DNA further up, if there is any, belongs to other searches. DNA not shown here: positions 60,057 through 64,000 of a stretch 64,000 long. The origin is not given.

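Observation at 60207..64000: SNF2 translocase fused to a PUA-like ASCH reader, coupled to an unseen downstream gene: candidate modification-sensing defence or surveillance module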

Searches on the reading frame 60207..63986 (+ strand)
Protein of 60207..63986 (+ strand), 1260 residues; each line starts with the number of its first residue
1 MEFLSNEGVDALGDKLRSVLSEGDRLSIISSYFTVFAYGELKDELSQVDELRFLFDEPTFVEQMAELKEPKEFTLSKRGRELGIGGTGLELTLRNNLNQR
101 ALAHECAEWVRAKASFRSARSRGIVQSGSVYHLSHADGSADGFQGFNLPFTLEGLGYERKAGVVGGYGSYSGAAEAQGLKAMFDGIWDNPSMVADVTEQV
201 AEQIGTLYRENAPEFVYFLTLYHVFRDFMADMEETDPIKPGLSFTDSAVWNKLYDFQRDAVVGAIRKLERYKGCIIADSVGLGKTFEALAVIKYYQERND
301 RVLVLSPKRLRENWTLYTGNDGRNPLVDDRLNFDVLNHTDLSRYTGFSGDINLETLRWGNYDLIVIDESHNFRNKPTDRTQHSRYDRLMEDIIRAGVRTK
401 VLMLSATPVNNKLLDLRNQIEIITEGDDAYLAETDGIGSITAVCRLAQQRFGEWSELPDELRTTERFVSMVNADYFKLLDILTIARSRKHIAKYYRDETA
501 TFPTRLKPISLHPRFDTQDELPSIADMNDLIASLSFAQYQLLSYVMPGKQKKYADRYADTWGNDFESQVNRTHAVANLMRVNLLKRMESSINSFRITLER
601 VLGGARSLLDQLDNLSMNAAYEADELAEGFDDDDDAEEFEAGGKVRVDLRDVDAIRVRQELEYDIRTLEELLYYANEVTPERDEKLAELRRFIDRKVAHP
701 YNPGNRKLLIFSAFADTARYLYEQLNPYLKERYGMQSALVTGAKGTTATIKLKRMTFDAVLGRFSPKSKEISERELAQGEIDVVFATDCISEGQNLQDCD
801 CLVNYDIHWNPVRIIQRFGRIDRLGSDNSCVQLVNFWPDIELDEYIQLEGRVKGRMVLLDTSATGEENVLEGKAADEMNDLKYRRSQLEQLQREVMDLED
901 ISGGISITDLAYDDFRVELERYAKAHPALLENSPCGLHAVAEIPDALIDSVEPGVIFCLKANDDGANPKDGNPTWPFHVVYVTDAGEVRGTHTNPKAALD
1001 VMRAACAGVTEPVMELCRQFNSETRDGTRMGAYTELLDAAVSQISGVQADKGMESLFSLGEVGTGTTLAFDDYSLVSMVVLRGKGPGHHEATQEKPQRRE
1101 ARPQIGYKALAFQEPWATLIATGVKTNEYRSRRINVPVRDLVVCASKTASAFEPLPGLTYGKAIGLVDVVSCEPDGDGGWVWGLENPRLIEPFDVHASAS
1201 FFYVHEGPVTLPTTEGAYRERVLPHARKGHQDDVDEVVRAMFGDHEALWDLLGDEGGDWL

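Call 4: search_protein_families(library=pfam, proteins=[window:60207-63986:+], max_evalue=0.1)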
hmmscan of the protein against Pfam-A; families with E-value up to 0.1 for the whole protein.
window:60207-63986:+ (1260 aa): 7 families
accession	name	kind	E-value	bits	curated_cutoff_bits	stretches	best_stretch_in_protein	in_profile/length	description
PF00271.37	Helicase_C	-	4.2e-14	53.2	23.5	1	752-825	37-110/110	Helicase conserved C-terminal domain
PF00176.29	SNF2-rel_dom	-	1.4e-09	37.9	24.9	1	268-315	12-67/290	SNF2-related domain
PF04851.21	ResIII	-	8.8e-08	32.7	22.5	1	252-409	3-163/164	Type III restriction enzyme, res subunit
PF00270.35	DEAD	-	2.3e-05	24.6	26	1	358-409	115-161/167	DEAD/DEAH box helicase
PF04266.20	ASCH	-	2.9e-05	25.1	21.2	1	1110-1174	1-55/103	ASCH domain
PF20720.3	nSTAND3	-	0.0079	16.3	27.2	1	259-331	5-75/155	Novel STAND NTPase 3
PF13872.12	AAA_34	-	0.025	13.9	27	0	362-409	176-225/306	P-loop containing NTP hydrolase pore-1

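Call 5: search_protein_families(library=padloc, proteins=[window:60207-63986:+], max_evalue=0.1)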
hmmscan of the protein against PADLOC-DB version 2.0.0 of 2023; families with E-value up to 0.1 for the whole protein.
window:60207-63986:+ (1260 aa): 53 families (the best 25 are shown)
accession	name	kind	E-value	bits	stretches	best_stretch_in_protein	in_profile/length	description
PDLC01075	C3a139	-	6.8e-118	393.4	1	177-1078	158-944/948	HKD+Snf2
PDLC02621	DrmD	-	8.6e-37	124.9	2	568-839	388-638/1040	DrmD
PDLC02619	DrmD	-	6.3e-30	102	2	624-832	340-541/872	DrmD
PDLC02623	DrmD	-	4e-29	99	3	681-868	508-665/1040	DrmD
PDLC00659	HmaA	-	8.6e-28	94.7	2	604-830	411-616/1176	SNF2 helicase / DEAD-box helicase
PDLC02504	BrxHI|BrxHII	-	1e-27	94.5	3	772-837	528-593/971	BrxHII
PDLC03830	ZacC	-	2e-26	90.9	3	355-430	238-306/1019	-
PDLC02193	PLD_Helicase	-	8.8e-25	85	2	659-855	646-830/905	-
PDLC02500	BrxHI|BrxHII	-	4.9e-24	82.9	2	588-836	381-584/933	BrxHI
PDLC02843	DpdE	-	4e-22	76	2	254-412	160-301/1091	DpdE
PDLC02572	DrmA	-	2.5e-21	73.4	2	571-832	388-629/1043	DrmA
PDLC04556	PDC-M27C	-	2.2e-19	67.3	3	256-314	39-100/892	-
PDLC02840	DpdE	-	7.8e-18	62.2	2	275-411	180-305/1091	DpdE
PDLC02632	DrmD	-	4.6e-17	59.8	2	575-833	395-633/662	DrmD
PDLC02620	DrmD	-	5.3e-15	52.5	2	563-830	350-583/1060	DrmD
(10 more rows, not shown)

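Call 6: search_protein_families(library=ncbifam, proteins=[window:60207-63986:+], max_evalue=0.1)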
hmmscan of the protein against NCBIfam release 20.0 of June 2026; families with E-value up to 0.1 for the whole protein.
window:60207-63986:+ (1260 aa): 22 families
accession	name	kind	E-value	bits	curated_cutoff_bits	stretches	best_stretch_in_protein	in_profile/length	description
NF038317.1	DISARM_DrmD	equivalog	2e-43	148.9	610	3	568-840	372-624/1021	DISARM system SNF2-like helicase DrmD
NF042964.1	phospholipD_antiphage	equivalog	9.2e-38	130.1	1100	3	563-853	582-820/895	phospholipase D-like domain-containing anti-phage protein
NF038318.1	DISARM_DrmD_b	equivalog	6.2e-29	100.7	950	2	650-832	356-538/868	DISARM system SNF2-like helicase DrmD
NF041062.1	DpdE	equivalog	1e-23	83.3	500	2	275-412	174-301/1048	protein DpdE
NF003426.0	PRK04914.1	equivalog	4.9e-14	51.5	576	2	275-315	174-216/959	RNA polymerase-associated protein RapA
NF053675.1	pilus_reg_Snf2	equivalog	1.2e-11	43.5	1100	1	245-423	577-751/1029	pilus expression-regulating Snf2 family helicase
NF053631.1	RNA_helic_CshA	equivalog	4.4e-07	29.1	646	1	760-891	267-395/434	degradosome RNA helicase CshA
NF010337.0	PRK13766.1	equivalog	3.2e-06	25.6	610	1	659-825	325-469/781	Hef nuclease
NF041790.1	anti-phage_ZorD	equivalog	2.6e-05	22.3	1500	1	270-315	603-651/1035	type I Zorya anti-phage system protein ZorD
TIGR02621.3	cas3_GSU0051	exception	0.00013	21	400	1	679-894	250-442/854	type I-G CRISPR-associated helicase/endonuclease Cas3g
NF008394.0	PRK11192.1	equivalog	0.00013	20.9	507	1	772-835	289-352/441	ATP-dependent RNA helicase SrmB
TIGR04095.1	dnd_restrict_1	equivalog_domain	0.00028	20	600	0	768-824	327-383/451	DNA phosphorothioation system restriction enzyme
NF053711.1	RNA_heli_RhlE1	exception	0.00039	19.3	750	1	754-835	268-349/434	RNA helicase RhlE1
NF058637.1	helic_SCO1167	equivalog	0.0024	16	1200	0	270-417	487-631/932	SCO1167/SCO6262 family helicase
NF008744.0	PRK11776.1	equivalog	0.0027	16.4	524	1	775-835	287-347/460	ATP-dependent RNA helicase DbpA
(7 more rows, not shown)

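Call 7: find_encoding_contigs(protein=window:60207-63986:+, flank=10000, max_places=6)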
Protein window:60207-63986:+ (1260 aa): 2 contigs read that carry it; 1 place shown.
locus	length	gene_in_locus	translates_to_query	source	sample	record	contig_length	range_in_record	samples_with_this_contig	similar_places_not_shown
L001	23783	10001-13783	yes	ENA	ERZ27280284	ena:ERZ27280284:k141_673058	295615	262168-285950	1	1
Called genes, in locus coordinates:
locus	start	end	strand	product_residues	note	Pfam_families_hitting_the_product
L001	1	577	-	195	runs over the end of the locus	PF13338:AbiEi_4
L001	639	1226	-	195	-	PF00589:Phage_integrase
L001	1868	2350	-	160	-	-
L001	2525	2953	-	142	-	PF01047:MarR, PF12802:MarR_2, PF13412:HTH_24 (faint), PF22381:Staph_reg_Sar_Rot (weak)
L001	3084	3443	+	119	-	-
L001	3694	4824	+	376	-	PF22886:DUF7021, PF10020:DUF2262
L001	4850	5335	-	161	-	-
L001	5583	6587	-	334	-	-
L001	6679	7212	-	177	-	PF13673:Acetyltransf_10, PF00583:Acetyltransf_1, PF13508:Acetyltransf_7, PF08445:FR47 (weak)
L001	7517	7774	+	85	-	PF12643:MazG-like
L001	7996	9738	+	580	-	PF01541:GIY-YIG (weak), PF09848:SLFN-g3_helicase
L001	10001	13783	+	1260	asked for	PF00176:SNF2-rel_dom (weak), PF00270:DEAD (faint), PF04851:ResIII, PF00271:Helicase_C, PF04266:ASCH (faint)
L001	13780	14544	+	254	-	PF14335:DUF4391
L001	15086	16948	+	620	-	PF01555:N6_N4_Mtase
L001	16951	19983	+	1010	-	PF04851:ResIII, PF00270:DEAD (faint), PF19778:RE_endonuc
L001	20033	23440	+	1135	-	PF28527:DUF8425, PF00004:AAA (faint), PF28530:DUF8426, PF07728:AAA_5, PF28529:McrB_lid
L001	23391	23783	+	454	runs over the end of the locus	PF10117:McrBC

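Call 8: search_solved_structures(query=window:60207-63986:+, max_evalue=0.01)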
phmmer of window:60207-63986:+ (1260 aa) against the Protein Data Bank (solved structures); distinct sequences matched with E-value up to 0.01: 54.
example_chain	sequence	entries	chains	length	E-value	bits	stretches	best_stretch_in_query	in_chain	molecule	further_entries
8so8_A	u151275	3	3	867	3.2e-07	31.6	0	782-828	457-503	RNA polymerase-associated protein RapA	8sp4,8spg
6bog_A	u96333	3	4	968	4.4e-07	31.2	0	782-828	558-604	RNA polymerase-associated protein RapA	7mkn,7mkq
4s20_K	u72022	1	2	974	4.4e-07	31.2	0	782-828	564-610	RNA polymerase-associated protein RapA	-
7m8e_F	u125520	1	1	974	4.5e-07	31.1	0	782-828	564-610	RNA polymerase-associated protein RapA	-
6ne3_W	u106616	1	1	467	5.4e-07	30.9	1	248-419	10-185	SWI/SNF-related matrix-associated actin-dependent regulator of chromatin subfamily A membe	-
1hv8_A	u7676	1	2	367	8.6e-07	30.2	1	757-836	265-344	PUTATIVE ATP-DEPENDENT RNA HELICASE MJ0669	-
8v4y_W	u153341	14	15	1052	2.9e-06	28.4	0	248-418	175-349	SWI/SNF-related matrix-associated actin-dependent regulator of chromatin subfamily A membe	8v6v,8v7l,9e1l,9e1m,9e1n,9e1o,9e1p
8t0l_F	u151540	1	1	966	3e-06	28.4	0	274-408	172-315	RNA polymerase-associated protein RapA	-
9i9f_A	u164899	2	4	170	1.1e-05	26.6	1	751-834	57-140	Eukaryotic initiation factor 4A-I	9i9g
1z3i_X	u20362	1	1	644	2e-05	25.7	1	258-425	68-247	similar to RAD54-like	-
2zu6_A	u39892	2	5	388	4.6e-05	24.5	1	751-834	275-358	Eukaryotic initiation factor 4A-I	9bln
9dts_A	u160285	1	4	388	4.6e-05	24.5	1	751-834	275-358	Eukaryotic initiation factor 4A-I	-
6xki_A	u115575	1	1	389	4.6e-05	24.5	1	751-834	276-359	Eukaryotic initiation factor 4A-I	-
5zc9_A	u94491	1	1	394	4.8e-05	24.4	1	751-834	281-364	Eukaryotic initiation factor 4A-I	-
7ppz_B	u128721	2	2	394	4.8e-05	24.4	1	751-834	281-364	Eukaryotic initiation factor 4A-I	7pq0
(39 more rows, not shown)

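Call 11: search_protein_families(library=pfam, proteins=[L001:13780-14541:+, L001:14537-15070:+, L001:15086-16945:+, L001:16951-19980:+, L001:20033-23437:+], max_evalue=0.01)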
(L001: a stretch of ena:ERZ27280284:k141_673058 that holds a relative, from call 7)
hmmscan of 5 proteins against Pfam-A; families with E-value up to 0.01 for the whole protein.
L001:13780-14541:+ (254 aa): 1 family
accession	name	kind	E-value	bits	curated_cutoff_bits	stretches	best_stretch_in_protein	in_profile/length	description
PF14335.11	DUF4391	-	1.9e-18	67.6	29.9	1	9-239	3-230/232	Domain of unknown function (DUF4391)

L001:14537-15070:+ (178 aa): 1 family
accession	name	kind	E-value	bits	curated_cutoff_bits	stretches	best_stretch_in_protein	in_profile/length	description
PF00833.23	Ribosomal_S17e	-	0.0022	18.4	22.8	1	7-71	48-111/122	Ribosomal S17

L001:15086-16945:+ (620 aa): 1 family
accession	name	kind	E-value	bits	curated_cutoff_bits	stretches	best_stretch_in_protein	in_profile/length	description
PF01555.25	N6_N4_Mtase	-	1.6e-38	133.3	26.7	1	114-423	1-203/221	DNA methylase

L001:16951-19980:+ (1010 aa): 3 families
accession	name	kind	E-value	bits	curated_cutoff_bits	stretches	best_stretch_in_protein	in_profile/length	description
PF19778.5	RE_endonuc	-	1e-34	119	23.4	1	897-1002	2-105/108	Endonuclease domain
PF04851.21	ResIII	-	2e-15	57.5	22.5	1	89-263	21-163/164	Type III restriction enzyme, res subunit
PF00270.35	DEAD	-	8.9e-06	26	26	1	91-148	14-72/167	DEAD/DEAH box helicase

L001:20033-23437:+ (1135 aa): 3 families
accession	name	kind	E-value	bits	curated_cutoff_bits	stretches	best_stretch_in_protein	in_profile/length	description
PF07728.20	AAA_5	-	4e-15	56.5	22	1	909-995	58-139/139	AAA domain (dynein-related subfamily)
PF00004.35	AAA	-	1.6e-06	29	21.2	0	643-662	1-20/131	ATPase family associated with various cellular activities (AAA)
PF13401.12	AAA_22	-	0.0068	17.2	27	0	639-724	4-61/130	AAA domain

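Call 12: search_protein_families(library=padloc, proteins=[L001:13780-14541:+, L001:14537-15070:+, L001:15086-16945:+, L001:16951-19980:+, L001:20033-23437:+], max_evalue=0.001)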
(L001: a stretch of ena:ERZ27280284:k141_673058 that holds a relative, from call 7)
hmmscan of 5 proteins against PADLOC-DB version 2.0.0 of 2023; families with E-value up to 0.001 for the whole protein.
L001:13780-14541:+ (254 aa): 0 families

L001:14537-15070:+ (178 aa): 0 families

L001:15086-16945:+ (620 aa): 31 families (the best 25 are shown)
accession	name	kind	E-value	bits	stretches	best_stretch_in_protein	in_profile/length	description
PDLC03634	MTase_III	-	1e-192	640.3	1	5-608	3-614/621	Type III methyltransferase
PDLC03637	MTase_III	-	4.3e-111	370.1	1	15-478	47-494/513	Type III methyltransferase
PDLC03641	MTase_III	-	5e-106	353.8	1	20-483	20-492/657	Type III methyltransferase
PDLC03644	MTase_III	-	3.5e-99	331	1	58-446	5-390/542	Type III methyltransferase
PDLC03636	MTase_III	-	2.3e-75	252.5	2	161-419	93-380/575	Type III methyltransferase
PDLC03640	MTase_III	-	2e-62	209.5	2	90-241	42-198/654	Type III methyltransferase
PDLC03642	MTase_III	-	4.9e-56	188.5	1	85-436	76-396/528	Type III methyltransferase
PDLC03354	MTase_II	-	1.1e-47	161.1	1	54-419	24-358/425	Type II methyltransferase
PDLC03635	MTase_III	-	1.6e-44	150.8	2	161-418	265-547/708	Type III methyltransferase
PDLC03639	MTase_III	-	7.6e-41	138.1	2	90-308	86-282/639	Type III methyltransferase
PDLC03643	MTase_III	-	6.5e-39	132.3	1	168-441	1-270/465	Type III methyltransferase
PDLC03638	MTase_III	-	2.4e-35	120.1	2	161-417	428-651/816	Type III methyltransferase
PDLC03300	MTase_II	-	3.8e-32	109.6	2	87-248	7-169/302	Type II methyltransferase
PDLC03646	MTase_III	-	3.1e-26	89.5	3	161-239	518-594/1057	Type III methyltransferase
PDLC03633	MTase_III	-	5e-26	89.5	1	82-243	68-230/616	Type III methyltransferase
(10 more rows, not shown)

L001:16951-19980:+ (1010 aa): 4 families
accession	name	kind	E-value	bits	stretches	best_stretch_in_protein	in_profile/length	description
PDLC03647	REase_III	-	1.5e-290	964.7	1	5-1000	2-974/989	Type III restriction enzyme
PDLC03649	REase_III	-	5.4e-96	320.5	2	6-749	5-690/973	Type III restriction enzyme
PDLC03650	REase_III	-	1.1e-06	25.4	0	535-582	378-425/898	Type III restriction enzyme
PDLC03648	REase_III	-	6.6e-06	22.5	1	538-604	314-377/871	Type III restriction enzyme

L001:20033-23437:+ (1135 aa): 4 families
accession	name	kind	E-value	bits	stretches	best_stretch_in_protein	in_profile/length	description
PDLC03547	REase_II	-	9.9e-08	29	1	914-996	343-439/585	Type II restriction enzyme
PDLC03448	REase_II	-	3.1e-07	26.9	1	916-998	624-719/857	Type II restriction enzyme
PDLC04819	PDC-S02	-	0.00042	17.7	1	812-874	65-128/334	-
PDLC02196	IetA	-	0.00074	17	0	639-661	121-143/374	-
